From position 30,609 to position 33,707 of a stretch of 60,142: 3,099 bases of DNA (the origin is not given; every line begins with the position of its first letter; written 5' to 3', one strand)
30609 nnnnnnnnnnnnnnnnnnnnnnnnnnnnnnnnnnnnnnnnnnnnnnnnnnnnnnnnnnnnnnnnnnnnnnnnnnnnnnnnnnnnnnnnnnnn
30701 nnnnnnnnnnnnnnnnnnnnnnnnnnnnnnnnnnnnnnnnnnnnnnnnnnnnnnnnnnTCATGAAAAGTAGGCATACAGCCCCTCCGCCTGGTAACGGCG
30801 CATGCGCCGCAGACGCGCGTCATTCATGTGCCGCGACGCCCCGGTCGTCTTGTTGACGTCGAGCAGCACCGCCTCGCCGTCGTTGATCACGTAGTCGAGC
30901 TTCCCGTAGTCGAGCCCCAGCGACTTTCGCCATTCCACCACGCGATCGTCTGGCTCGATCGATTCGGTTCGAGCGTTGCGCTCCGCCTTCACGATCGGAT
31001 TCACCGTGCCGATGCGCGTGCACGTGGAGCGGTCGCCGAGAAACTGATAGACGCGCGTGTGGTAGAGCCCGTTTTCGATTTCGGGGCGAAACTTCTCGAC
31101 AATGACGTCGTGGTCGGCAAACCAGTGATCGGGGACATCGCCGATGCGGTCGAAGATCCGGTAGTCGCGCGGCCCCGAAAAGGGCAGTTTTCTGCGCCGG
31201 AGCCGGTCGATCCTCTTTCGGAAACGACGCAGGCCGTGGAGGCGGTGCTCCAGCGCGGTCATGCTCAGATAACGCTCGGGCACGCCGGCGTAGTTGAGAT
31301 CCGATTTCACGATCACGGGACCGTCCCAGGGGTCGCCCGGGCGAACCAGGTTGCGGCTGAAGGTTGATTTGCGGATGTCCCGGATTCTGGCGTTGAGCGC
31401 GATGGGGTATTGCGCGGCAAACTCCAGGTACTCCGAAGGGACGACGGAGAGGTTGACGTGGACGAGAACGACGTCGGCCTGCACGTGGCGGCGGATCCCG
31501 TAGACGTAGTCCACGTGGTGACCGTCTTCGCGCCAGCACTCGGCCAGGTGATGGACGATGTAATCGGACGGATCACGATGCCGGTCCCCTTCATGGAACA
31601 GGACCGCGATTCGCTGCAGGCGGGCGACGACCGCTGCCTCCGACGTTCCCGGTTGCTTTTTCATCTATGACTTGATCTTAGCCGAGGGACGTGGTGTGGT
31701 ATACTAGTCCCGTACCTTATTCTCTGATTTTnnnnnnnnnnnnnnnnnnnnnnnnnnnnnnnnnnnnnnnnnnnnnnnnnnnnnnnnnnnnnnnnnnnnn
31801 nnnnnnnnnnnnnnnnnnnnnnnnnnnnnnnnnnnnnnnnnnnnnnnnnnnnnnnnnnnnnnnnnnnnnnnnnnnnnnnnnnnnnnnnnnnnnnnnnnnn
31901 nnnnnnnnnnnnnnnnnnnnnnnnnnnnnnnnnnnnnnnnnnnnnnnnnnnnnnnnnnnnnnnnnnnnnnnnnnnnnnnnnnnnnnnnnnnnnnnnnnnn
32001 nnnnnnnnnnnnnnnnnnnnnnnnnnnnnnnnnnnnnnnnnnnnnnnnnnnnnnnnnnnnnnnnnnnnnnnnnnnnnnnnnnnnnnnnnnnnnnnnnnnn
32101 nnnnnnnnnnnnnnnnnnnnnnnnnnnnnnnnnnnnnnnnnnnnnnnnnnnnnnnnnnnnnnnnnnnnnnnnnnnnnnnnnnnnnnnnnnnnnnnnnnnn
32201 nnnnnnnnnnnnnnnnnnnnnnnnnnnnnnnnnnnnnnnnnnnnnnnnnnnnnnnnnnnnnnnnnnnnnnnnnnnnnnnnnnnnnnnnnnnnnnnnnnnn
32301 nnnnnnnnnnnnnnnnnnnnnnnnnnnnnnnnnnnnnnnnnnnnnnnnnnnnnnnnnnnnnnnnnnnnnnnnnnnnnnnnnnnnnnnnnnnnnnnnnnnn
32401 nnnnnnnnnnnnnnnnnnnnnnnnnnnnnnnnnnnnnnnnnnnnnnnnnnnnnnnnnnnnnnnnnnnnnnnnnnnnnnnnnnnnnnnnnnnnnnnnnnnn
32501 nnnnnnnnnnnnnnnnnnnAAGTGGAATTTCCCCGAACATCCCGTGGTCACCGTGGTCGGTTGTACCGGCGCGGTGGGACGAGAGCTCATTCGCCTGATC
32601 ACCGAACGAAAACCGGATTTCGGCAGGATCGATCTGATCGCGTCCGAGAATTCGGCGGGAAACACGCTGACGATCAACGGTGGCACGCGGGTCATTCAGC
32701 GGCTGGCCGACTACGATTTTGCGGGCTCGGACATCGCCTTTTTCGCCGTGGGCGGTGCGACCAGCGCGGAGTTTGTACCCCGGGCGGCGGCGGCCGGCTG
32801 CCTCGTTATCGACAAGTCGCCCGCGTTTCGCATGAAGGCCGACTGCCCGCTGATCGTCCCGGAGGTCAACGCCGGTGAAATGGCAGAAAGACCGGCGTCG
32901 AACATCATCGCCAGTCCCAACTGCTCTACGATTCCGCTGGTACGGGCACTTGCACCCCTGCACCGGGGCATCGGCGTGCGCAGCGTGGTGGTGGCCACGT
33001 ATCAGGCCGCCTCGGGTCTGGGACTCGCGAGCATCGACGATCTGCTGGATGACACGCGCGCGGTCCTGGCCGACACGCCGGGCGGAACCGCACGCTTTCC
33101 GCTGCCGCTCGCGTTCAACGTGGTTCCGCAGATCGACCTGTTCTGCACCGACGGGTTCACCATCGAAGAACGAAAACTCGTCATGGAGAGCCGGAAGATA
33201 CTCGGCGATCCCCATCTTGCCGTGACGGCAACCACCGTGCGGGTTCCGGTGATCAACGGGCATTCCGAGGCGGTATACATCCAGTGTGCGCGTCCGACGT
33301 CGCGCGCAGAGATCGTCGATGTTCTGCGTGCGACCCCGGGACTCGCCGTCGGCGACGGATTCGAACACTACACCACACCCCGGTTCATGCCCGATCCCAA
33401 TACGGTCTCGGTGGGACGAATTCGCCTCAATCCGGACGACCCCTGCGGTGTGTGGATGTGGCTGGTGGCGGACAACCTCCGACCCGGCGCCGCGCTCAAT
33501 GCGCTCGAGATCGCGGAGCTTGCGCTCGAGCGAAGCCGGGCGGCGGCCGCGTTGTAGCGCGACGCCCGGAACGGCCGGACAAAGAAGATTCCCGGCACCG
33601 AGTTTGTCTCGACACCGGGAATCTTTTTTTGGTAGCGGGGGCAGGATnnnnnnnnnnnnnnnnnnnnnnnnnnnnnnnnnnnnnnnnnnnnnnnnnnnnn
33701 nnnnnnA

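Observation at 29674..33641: Imperfect ~51-54-nt direct repeat containing the 3' end of tRNA-fMet brackets a 3.9-kb four-gene module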

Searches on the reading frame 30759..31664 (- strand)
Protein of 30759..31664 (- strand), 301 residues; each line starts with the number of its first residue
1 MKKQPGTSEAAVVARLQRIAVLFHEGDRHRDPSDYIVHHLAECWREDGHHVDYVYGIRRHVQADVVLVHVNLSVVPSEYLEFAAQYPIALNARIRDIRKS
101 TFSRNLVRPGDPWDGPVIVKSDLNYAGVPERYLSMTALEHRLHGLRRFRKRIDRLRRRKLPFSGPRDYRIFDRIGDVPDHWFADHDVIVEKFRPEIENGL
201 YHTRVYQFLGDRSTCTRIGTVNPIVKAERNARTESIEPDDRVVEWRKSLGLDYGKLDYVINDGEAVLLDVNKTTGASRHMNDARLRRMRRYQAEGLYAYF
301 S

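Call 12: search_protein_families(library=pfam, proteins=[window:30759-31664:-], max_evalue=0.01)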
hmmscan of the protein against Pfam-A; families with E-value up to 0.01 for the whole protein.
window:30759-31664:- (301 aa): 0 families

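Call 13: search_protein_families(library=ncbifam, proteins=[window:30759-31664:-], max_evalue=0.01)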
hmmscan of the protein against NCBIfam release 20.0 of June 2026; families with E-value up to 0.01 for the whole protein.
window:30759-31664:- (301 aa): 0 families

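Call 70: find_homologous_proteins(query=window:30759-31664:-)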
Query window:30759-31664:- (301 aa): 978 proteins with E <= 0.001 among 2204 candidates; the best 120 are listed.
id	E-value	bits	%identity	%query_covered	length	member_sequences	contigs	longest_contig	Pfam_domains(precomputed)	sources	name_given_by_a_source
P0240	1.4e-202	689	100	100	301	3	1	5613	-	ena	-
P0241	1.8e-143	495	73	97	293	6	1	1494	-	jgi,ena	-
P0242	5.4e-139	480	73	94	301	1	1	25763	-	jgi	jgi:hypothetical protein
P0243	1.7e-138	479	72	95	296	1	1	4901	-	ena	-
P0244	2.0e-138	479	74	93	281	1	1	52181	-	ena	-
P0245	9.3e-138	476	68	97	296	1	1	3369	-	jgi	jgi:hypothetical protein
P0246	1.0e-136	473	73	94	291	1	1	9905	-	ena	-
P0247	2.8e-136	472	71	95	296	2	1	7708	-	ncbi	-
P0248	1.7e-135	469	73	94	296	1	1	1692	-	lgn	-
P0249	4.6e-135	468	72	94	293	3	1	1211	-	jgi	jgi:hypothetical protein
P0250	2.8e-133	462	68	98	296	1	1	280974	-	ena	-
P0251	4.9e-133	461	70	94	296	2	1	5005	-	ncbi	ncbi:MAG TPA: hypothetical protein VF247_11145 [Candidatus Krumholzibacteria bacterium]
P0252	1.0e-131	457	70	93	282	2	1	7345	-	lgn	-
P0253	1.2e-131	456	69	96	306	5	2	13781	-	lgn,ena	-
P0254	2.8e-131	455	73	93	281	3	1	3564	-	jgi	jgi:hypothetical protein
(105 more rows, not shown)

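Call 71: search_solved_structures(query=window:30759-31664:-, max_evalue=10)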
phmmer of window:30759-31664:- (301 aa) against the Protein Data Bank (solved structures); distinct sequences matched with E-value up to 10: 0.

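Call 83: predict_structure(alignment_id=A4)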
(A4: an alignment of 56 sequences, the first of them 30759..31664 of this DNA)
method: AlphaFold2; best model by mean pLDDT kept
length: 301 residues; sequences in the alignment: 56
mean_pLDDT: 91.9   pTM: 0.88
mean pLDDT of the five models: 91.9, 91.4, 90.2, 89.8, 89.1
residues with pLDDT >= 90: 237; 70-90: 50; 50-70: 4; < 50: 10
segments of 3 or more residues with pLDDT < 50: 1-3, 5-10
pLDDT, mean of each block of 10 residues (from residue 1): 47 79 95 95 98 98 98 97 98 97 97 98 94 89 87 81 93 98 96 97 97 96 84 95 97 97 97 79 92 96 82
secondary structure, 60 per line:
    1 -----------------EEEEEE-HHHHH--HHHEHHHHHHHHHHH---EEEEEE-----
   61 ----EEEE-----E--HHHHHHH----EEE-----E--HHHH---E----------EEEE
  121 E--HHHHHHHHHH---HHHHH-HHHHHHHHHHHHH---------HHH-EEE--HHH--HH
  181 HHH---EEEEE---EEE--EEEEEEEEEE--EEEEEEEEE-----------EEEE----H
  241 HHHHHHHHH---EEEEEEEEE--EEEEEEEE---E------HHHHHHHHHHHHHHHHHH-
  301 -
elements in order: E18-23 H25-29 H36-46 E50-55 E65-68 H77-83 E88-90 H99-102 E117-121 H124-133 H137-141 H143-155 E169-171 H179-183 E187-191 E195-197 E200-209 E212-220 E232-235 H240-249 E253-261 E264-271 H282-299

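Call 87: fold_search(model_id=the predicted structure, library=pdb)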
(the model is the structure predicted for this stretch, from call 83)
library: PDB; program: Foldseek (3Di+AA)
matches with E <= 10: 1192; with E <= 0.001: 169
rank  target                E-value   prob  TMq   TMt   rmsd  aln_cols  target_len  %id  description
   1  1pk8_A                6.3e-08  1.00  0.46  0.46   8.5       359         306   11  Crystal Structure of Rat Synapsin I C Domain Complexed to Ca.ATP (released 2004-03-23)
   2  1iow                  1.5e-07  1.00  0.49  0.49  10.4       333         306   13  COMPLEX OF Y216F D-ALA:D-ALA LIGASE WITH ADP AND A PHOSPHORYL PHOSPHINATE (released 1997-02-12)
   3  1pk8_B                2.1e-07  1.00  0.42  0.43   9.6       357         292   11  Crystal Structure of Rat Synapsin I C Domain Complexed to Ca.ATP (released 2004-03-23)
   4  5bpf_D                2.3e-07  1.00  0.47  0.48  10.0       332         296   14  Crystal structure of ADP complexed D-alanine-D-alanine ligase(DDL) from Yersinia pestis (released 2016-03-02)
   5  3vpb_A                2.6e-07  1.00  0.50  0.53   6.4       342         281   11  ArgX from Sulfolobus tokodaii complexed with LysW/Glu/ADP/Mg/Zn/Sulfate (released 2013-02-27)
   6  5k2m_H                2.6e-07  1.00  0.45  0.49   8.1       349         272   11  Bifunctional LysX/ArgX from Thermococcus kodakarensis with LysW-gamma-AAA (released 2016-09-07)
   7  8evx_B                2.8e-07  1.00  0.53  0.52   6.3       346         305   13  DdlA from Pseudomonas aeruginosa PAO1 in complex with ADP and phosphorylated D-cycloserine (released 2023-08-30)
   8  5zct_A                2.8e-07  1.00  0.48  0.49   9.0       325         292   13  The crystal structure of the poly-alpha-L-glutamate peptides synthetase RimK at 2.05 angstrom resolution. (released 2018-07-25)
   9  3vpd_A                3.5e-07  1.00  0.49  0.52   7.8       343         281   12  LysX from Thermus thermophilus complexed with AMP-PNP (released 2013-02-27)
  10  6u1d_A                3.7e-07  1.00  0.48  0.45   8.1       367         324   11  Thermus thermophilus D-alanine-D-alanine ligase in complex with ATP, D-alanine-D-alanine, Mg2+ and Rb+ (released 2020-05-06)
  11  2yzg_B                3.7e-07  1.00  0.44  0.43   7.3       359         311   12  Crystal structure of D-ALA:D-ALA Ligase from Thermus thermophilus HB8 (released 2007-11-06)
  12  5zct_C                4.2e-07  1.00  0.49  0.51   9.1       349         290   12  The crystal structure of the poly-alpha-L-glutamate peptides synthetase RimK at 2.05 angstrom resolution. (released 2018-07-25)
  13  1pk8_G                4.4e-07  1.00  0.44  0.45   8.5       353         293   12  Crystal Structure of Rat Synapsin I C Domain Complexed to Ca.ATP (released 2004-03-23)
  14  2dln                  4.7e-07  1.00  0.51  0.50   6.7       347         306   14  VANCOMYCIN RESISTANCE: STRUCTURE OF D-ALANINE:D-ALANINE LIGASE AT 2.3 ANGSTROMS RESOLUTION (released 1995-11-01)
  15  2yzm_C                4.7e-07  1.00  0.44  0.44   7.5       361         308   11  Structure of D-Alanine:D-Alanine Ligase with substrate from Thermus thermophilus HB8 (released 2007-11-06)
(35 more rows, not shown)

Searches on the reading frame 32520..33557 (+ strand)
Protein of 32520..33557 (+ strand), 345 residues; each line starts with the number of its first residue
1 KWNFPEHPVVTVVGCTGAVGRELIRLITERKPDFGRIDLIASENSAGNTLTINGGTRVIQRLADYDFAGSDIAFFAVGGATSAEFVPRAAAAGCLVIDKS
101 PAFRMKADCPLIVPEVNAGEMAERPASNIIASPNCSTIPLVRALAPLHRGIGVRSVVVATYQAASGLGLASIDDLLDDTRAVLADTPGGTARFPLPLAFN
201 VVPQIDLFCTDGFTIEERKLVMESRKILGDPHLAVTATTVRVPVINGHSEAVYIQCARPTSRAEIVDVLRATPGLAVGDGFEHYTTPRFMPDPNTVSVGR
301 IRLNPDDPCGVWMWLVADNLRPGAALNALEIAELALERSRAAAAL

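Call 12: search_protein_families(library=pfam, proteins=[window:32520-33557:+], max_evalue=0.01)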
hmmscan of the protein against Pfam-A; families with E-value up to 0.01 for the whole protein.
window:32520-33557:+ (345 aa): 3 families
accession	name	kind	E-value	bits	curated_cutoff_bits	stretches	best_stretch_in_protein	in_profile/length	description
PF02774.23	Semialdhyde_dhC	-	1.2e-37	130.2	26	1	144-321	1-183/184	Semialdehyde dehydrogenase, dimerisation domain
PF01118.30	Semialdhyde_dh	-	3.3e-29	102.2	26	1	10-122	2-119/121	Semialdehyde dehydrogenase, NAD binding domain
PF02800.25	Gp_dh_C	-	0.002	18.1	24.4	1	234-286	71-122/158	Glyceraldehyde 3-phosphate dehydrogenase, C-terminal domain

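Call 13: search_protein_families(library=ncbifam, proteins=[window:32520-33557:+], max_evalue=0.01)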
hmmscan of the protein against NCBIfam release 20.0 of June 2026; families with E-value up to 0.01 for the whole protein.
window:32520-33557:+ (345 aa): 16 families
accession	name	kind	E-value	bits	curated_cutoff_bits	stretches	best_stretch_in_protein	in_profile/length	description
NF011456.0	PRK14874.1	equivalog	3.4e-108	361.7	223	1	10-338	7-343/346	aspartate-semialdehyde dehydrogenase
TIGR01296.1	asd_B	equivalog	4.2e-100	335.1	324.2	1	10-335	2-336/339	aspartate-semialdehyde dehydrogenase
NF005229.0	PRK06728.1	equivalog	7.2e-81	271.7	628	1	10-337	8-343/347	aspartate-semialdehyde dehydrogenase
NF005957.0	PRK08040.1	equivalog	7.3e-65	219.6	273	1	10-336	7-331/336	aspartate-semialdehyde dehydrogenase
NF004224.0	PRK05671.1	equivalog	8.9e-64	216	284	1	10-336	7-332/336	aspartate-semialdehyde dehydrogenase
NF006416.0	PRK08664.1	subfamily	1.1e-37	130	232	2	10-172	6-186/350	aspartate-semialdehyde dehydrogenase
TIGR00978.1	asd_EA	equivalog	7.2e-36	123.9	301.2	2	10-172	3-184/342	aspartate-semialdehyde dehydrogenase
NF005144.0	PRK06598.1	subfamily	8.4e-20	71.2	198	2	190-273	215-300/369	aspartate-semialdehyde dehydrogenase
TIGR01745.1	asd_gamma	equivalog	5.3e-18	65.1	402.9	2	10-179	3-178/366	aspartate-semialdehyde dehydrogenase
NF005368.0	PRK06901.1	equivalog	2.5e-14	53.2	437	1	63-335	60-318/323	oxidoreductase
TIGR01850.1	argC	equivalog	7.3e-11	41.9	233.6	1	10-106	3-104/345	N-acetyl-gamma-glutamyl-phosphate reductase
NF006157.0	PRK08300.1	subfamily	1.1e-06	28.1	166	1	55-185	56-183/303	acetaldehyde dehydrogenase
TIGR03215.1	ac_ald_DH_ac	equivalog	3.5e-06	26.5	282.25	1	59-186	56-177/285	acetaldehyde dehydrogenase (acetylating)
TIGR01851.1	argC_other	equivalog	2.8e-05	23.6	229.85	1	70-178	50-161/310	N-acetyl-gamma-glutamyl-phosphate reductase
NF003251.0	PRK04207.1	equivalog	0.0019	17.3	185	0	231-277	204-250/343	type II glyceraldehyde-3-phosphate dehydrogenase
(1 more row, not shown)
